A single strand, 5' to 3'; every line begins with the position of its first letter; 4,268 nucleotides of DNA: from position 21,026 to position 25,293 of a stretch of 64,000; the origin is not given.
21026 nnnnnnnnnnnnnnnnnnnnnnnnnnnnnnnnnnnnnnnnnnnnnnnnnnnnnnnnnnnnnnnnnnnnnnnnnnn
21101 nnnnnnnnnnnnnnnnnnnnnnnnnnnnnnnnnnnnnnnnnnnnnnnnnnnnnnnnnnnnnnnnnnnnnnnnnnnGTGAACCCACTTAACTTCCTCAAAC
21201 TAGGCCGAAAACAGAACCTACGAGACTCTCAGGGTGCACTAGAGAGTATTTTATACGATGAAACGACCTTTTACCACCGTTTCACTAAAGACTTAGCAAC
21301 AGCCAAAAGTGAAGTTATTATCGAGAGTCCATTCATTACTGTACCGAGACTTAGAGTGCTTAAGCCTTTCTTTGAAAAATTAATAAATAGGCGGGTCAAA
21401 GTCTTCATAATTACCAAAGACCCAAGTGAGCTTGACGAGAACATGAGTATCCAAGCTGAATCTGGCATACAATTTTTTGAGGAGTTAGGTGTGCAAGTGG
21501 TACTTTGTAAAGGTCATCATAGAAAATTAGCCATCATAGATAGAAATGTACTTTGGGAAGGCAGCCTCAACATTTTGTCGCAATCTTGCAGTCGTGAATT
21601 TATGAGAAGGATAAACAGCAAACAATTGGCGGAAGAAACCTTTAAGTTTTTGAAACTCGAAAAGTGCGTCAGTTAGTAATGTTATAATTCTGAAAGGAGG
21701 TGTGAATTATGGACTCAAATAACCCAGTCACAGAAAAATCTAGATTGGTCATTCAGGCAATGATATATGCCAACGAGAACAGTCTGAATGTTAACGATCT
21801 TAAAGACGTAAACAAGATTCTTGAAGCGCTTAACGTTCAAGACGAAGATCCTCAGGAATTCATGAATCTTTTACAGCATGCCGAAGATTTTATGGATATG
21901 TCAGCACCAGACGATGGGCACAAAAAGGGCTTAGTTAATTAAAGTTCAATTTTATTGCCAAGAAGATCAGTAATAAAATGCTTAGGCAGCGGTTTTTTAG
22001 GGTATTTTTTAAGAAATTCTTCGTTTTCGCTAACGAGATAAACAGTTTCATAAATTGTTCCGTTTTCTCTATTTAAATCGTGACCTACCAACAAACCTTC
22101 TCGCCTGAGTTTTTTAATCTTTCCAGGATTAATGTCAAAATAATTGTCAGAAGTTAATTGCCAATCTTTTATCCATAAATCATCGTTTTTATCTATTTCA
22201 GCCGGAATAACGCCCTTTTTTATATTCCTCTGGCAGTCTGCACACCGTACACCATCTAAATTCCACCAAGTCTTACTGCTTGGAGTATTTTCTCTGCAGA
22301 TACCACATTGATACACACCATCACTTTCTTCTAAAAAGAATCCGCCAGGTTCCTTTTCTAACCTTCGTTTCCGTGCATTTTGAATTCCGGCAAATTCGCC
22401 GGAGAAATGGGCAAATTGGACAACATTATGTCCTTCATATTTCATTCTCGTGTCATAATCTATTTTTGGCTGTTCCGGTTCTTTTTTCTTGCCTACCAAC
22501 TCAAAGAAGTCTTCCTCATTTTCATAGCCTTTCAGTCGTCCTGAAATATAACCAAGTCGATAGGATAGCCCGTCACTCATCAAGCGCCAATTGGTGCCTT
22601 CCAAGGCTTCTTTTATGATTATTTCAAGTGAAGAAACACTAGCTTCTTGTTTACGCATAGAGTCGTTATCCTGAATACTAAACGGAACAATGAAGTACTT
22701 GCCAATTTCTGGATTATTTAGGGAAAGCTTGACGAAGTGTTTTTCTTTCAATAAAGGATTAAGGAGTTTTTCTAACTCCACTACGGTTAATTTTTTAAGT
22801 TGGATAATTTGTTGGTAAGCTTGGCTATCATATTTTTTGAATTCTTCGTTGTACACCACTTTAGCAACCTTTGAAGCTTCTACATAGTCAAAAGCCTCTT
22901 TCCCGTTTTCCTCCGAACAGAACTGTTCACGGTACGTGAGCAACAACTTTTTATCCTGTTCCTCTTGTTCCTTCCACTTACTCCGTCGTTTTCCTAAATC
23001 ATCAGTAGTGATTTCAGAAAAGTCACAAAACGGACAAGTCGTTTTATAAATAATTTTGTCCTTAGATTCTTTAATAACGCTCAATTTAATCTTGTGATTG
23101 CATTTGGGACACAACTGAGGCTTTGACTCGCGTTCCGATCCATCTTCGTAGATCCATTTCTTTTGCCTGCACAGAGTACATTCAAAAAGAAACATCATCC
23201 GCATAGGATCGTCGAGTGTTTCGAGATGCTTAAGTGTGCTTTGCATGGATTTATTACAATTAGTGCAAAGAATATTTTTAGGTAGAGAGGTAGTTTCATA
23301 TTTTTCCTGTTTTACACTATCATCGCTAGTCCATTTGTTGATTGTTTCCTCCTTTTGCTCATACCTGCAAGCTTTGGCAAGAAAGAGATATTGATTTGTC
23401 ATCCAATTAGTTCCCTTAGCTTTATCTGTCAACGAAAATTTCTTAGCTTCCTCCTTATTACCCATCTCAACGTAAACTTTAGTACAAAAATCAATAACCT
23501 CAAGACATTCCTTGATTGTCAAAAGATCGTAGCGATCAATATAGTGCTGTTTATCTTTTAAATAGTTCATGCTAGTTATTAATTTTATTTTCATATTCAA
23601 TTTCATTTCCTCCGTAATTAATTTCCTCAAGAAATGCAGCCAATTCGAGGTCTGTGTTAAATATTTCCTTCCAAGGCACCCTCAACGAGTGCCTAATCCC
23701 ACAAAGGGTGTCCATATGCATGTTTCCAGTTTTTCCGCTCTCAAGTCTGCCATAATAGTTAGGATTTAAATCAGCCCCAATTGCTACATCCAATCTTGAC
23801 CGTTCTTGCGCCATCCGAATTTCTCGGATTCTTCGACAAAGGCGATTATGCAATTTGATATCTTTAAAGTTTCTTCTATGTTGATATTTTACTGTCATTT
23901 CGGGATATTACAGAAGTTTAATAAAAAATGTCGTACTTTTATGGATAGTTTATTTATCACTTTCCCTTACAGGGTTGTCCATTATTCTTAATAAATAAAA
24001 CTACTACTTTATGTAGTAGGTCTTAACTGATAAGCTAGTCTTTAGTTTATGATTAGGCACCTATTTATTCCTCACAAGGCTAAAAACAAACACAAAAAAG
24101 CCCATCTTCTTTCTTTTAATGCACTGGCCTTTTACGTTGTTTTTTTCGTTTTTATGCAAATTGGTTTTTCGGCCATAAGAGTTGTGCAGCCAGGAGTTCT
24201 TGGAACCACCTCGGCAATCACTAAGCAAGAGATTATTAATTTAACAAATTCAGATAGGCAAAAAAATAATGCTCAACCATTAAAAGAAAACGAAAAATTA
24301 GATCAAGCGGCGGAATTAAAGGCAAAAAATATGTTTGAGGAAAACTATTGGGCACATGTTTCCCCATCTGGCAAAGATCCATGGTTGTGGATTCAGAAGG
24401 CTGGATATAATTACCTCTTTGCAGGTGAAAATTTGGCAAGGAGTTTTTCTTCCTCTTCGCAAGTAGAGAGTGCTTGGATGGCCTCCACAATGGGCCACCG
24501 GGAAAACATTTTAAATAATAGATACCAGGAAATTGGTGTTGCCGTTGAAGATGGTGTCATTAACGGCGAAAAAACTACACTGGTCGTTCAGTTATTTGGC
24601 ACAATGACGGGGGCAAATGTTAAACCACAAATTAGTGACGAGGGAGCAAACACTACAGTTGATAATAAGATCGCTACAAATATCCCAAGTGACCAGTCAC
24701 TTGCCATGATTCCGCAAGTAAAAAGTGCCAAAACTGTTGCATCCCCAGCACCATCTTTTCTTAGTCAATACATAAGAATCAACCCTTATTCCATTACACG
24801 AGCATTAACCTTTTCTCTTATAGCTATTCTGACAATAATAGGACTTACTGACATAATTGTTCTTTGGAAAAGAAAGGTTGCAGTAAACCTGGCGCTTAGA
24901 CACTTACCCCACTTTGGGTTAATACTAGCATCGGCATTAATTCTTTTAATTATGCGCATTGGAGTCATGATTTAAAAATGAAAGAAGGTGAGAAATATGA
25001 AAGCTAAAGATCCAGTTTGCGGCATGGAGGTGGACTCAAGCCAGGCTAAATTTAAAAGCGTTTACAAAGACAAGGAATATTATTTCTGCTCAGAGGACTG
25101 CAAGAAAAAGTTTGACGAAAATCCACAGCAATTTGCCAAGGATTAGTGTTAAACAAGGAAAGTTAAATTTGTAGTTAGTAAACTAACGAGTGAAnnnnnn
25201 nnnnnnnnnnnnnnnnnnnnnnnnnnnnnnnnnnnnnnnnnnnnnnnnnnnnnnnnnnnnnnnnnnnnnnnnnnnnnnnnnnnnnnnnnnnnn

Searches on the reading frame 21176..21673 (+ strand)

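Call 37: search_protein_families(library=pfam, proteins=[window:21176-21673:+], max_evalue=0.001)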
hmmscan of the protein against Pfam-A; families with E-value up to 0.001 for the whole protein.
window:21176-21673:+ (166 aa): 1 family
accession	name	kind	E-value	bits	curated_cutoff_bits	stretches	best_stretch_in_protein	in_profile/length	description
PF13091.12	PLDc_2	-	2.9e-09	37.3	27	1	39-154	4-123/132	PLD-like domain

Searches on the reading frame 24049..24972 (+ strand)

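Call 37: search_protein_families(library=pfam, proteins=[window:24049-24972:+], max_evalue=0.001)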
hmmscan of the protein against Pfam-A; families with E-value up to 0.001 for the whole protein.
window:24049-24972:+ (308 aa): 1 family
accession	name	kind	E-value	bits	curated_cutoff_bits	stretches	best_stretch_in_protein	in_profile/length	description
PF00188.32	CAP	-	3.4e-14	54.1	21.1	1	64-168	2-104/117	Cysteine-rich secretory protein family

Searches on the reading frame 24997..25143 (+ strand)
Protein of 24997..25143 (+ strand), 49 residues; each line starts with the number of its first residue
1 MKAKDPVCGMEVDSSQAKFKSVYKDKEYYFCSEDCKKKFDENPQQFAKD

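Call 37: search_protein_families(library=pfam, proteins=[window:24997-25143:+], max_evalue=0.001)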
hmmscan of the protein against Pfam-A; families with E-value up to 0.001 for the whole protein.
window:24997-25143:+ (49 aa): 1 family
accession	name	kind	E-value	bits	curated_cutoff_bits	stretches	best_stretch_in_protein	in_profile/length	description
PF04945.19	YHS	-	8.9e-17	61.3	30.3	1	4-48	2-45/47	YHS domain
